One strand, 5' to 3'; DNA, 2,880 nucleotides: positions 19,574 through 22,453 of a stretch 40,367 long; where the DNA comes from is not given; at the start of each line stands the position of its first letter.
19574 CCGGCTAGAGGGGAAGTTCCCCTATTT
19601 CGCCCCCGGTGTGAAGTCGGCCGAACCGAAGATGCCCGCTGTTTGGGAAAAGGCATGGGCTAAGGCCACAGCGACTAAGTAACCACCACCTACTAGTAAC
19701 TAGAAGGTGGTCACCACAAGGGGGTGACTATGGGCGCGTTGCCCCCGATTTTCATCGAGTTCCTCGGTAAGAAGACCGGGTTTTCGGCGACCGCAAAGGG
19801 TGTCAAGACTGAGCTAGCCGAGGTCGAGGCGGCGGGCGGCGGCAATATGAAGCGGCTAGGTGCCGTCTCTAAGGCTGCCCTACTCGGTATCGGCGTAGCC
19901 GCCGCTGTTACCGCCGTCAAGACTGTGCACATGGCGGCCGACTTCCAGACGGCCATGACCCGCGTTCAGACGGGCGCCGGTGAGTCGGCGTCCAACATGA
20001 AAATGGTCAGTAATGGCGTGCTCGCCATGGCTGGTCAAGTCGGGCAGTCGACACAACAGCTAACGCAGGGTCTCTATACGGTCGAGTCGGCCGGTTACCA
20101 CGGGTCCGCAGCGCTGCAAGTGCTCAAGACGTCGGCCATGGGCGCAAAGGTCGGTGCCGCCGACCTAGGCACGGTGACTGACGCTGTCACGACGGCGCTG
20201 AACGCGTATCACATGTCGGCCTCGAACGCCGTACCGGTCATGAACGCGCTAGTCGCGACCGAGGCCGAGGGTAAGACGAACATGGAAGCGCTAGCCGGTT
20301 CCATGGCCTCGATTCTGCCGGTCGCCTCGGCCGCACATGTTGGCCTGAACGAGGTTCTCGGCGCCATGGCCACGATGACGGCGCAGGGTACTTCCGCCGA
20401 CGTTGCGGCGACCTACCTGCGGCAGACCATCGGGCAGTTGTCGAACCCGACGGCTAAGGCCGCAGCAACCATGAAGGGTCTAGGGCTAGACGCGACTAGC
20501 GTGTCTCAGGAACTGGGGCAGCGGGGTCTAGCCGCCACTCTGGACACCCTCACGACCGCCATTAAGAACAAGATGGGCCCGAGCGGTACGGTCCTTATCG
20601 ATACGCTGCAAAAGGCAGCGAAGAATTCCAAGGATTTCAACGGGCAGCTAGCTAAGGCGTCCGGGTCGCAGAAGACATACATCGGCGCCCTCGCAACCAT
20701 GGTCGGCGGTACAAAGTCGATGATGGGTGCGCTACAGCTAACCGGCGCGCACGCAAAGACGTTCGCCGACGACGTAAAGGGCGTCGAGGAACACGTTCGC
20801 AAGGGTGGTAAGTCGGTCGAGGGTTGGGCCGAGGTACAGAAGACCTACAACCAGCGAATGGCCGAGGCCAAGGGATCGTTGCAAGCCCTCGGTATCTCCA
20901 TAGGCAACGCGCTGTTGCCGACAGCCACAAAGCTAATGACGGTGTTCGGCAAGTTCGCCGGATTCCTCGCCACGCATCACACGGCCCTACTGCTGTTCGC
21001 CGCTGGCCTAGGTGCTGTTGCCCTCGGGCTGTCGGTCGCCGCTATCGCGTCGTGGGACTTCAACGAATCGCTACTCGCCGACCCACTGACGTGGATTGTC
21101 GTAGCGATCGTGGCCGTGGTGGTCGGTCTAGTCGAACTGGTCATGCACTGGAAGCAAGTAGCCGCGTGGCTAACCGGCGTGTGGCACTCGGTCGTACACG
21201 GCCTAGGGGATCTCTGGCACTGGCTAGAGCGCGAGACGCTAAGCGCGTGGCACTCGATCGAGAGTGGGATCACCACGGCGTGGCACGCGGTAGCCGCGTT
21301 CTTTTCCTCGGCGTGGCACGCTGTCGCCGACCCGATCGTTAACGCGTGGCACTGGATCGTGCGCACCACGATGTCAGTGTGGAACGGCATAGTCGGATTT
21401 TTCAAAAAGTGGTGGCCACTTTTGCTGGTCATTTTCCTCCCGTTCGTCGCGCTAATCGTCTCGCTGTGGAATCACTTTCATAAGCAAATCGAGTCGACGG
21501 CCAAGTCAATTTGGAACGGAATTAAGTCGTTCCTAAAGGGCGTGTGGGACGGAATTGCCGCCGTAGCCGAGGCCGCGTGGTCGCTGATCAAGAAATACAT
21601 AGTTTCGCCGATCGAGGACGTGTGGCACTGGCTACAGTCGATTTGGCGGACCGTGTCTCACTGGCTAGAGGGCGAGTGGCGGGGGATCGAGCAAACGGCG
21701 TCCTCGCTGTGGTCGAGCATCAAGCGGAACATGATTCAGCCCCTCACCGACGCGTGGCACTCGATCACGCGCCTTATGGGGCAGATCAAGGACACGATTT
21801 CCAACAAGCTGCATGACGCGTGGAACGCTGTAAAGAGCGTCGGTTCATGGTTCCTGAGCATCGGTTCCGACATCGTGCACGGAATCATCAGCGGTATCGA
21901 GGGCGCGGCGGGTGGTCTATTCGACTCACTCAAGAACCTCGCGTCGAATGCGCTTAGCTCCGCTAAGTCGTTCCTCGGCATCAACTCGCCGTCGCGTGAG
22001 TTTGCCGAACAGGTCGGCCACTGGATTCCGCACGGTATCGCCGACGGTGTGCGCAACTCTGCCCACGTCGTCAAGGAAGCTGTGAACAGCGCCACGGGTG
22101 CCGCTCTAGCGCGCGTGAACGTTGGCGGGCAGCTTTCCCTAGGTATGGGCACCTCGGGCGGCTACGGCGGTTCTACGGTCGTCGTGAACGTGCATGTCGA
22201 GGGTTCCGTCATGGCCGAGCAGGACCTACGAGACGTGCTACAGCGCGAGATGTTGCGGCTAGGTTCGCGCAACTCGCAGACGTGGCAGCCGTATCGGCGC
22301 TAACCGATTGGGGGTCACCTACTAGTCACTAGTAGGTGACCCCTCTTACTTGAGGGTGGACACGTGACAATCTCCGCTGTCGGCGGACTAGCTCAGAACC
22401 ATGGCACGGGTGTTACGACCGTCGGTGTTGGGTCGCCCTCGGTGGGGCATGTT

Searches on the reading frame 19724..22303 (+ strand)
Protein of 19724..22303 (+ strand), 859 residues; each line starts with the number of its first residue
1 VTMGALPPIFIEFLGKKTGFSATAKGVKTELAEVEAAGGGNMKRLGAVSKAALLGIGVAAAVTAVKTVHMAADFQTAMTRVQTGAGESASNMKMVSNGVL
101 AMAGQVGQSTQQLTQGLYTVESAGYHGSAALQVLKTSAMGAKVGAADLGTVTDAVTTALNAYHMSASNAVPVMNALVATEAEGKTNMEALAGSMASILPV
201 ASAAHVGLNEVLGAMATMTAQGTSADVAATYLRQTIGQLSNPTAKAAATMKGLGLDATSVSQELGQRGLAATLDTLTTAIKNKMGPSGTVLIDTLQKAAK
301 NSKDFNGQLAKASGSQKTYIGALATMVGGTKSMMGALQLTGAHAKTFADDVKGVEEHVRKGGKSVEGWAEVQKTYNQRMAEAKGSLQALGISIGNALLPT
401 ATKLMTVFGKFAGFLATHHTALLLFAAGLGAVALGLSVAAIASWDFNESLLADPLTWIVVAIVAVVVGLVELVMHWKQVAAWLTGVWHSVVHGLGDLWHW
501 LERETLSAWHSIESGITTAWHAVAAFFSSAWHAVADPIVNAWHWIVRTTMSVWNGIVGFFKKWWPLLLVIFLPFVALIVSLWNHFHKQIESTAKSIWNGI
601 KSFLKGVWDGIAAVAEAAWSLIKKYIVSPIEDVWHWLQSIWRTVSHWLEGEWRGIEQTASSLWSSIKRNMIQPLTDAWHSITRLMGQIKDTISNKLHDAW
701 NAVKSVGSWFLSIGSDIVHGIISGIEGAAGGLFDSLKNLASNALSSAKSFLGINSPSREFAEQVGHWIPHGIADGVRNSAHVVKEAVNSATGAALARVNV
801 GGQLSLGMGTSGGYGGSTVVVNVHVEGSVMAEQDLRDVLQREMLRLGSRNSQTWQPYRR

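Call 49: search_protein_families(library=phrogs, proteins=[window:19724-22303:+], max_evalue=0.001)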
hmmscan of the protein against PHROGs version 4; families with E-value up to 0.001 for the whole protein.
window:19724-22303:+ (859 aa): 41 families (the best 25 are shown)
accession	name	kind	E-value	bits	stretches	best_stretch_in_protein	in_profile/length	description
phrog_58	-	tail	3.5e-82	278.5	1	35-846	299-1044/1544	tail length tape measure protein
phrog_1272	-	tail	1.4e-73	249.4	2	37-706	222-940/1606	tail length tape measure protein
phrog_2723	-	tail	2.1e-53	182.7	2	49-300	149-414/1578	tail length tape measure protein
phrog_991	-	tail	4e-50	171.5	2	16-563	241-803/1966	tail length tape measure protein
phrog_1533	-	tail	1.4e-47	163.1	1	40-439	224-601/1688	tail length tape measure protein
phrog_28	-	tail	1.2e-44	154.2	2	26-552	231-706/1228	tail length tape measure protein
phrog_5493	-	tail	5.7e-36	125.2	2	303-802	508-1035/1102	tail length tape measure protein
phrog_167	-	tail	2.1e-35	122.8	1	39-670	262-988/1555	tail length tape measure protein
phrog_971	-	lysis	8.9e-28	98.5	1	39-801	117-844/1338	endolysin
phrog_4200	-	tail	5.1e-27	95.7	1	342-790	83-560/732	tail length tape measure protein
phrog_4704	-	tail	9.8e-26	91.6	1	54-442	200-553/625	tail length tape measure protein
phrog_305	-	tail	1.2e-23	84.7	1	574-809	551-767/1001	tail length tape measure protein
phrog_1535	-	tail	1.5e-21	77.3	2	388-644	762-1009/1152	tail length tape measure protein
phrog_1686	-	tail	1.2e-20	74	1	592-795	938-1135/1224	tail length tape measure protein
phrog_4372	-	tail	2.4e-16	59.4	1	406-790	1065-1356/1681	tail length tape measure protein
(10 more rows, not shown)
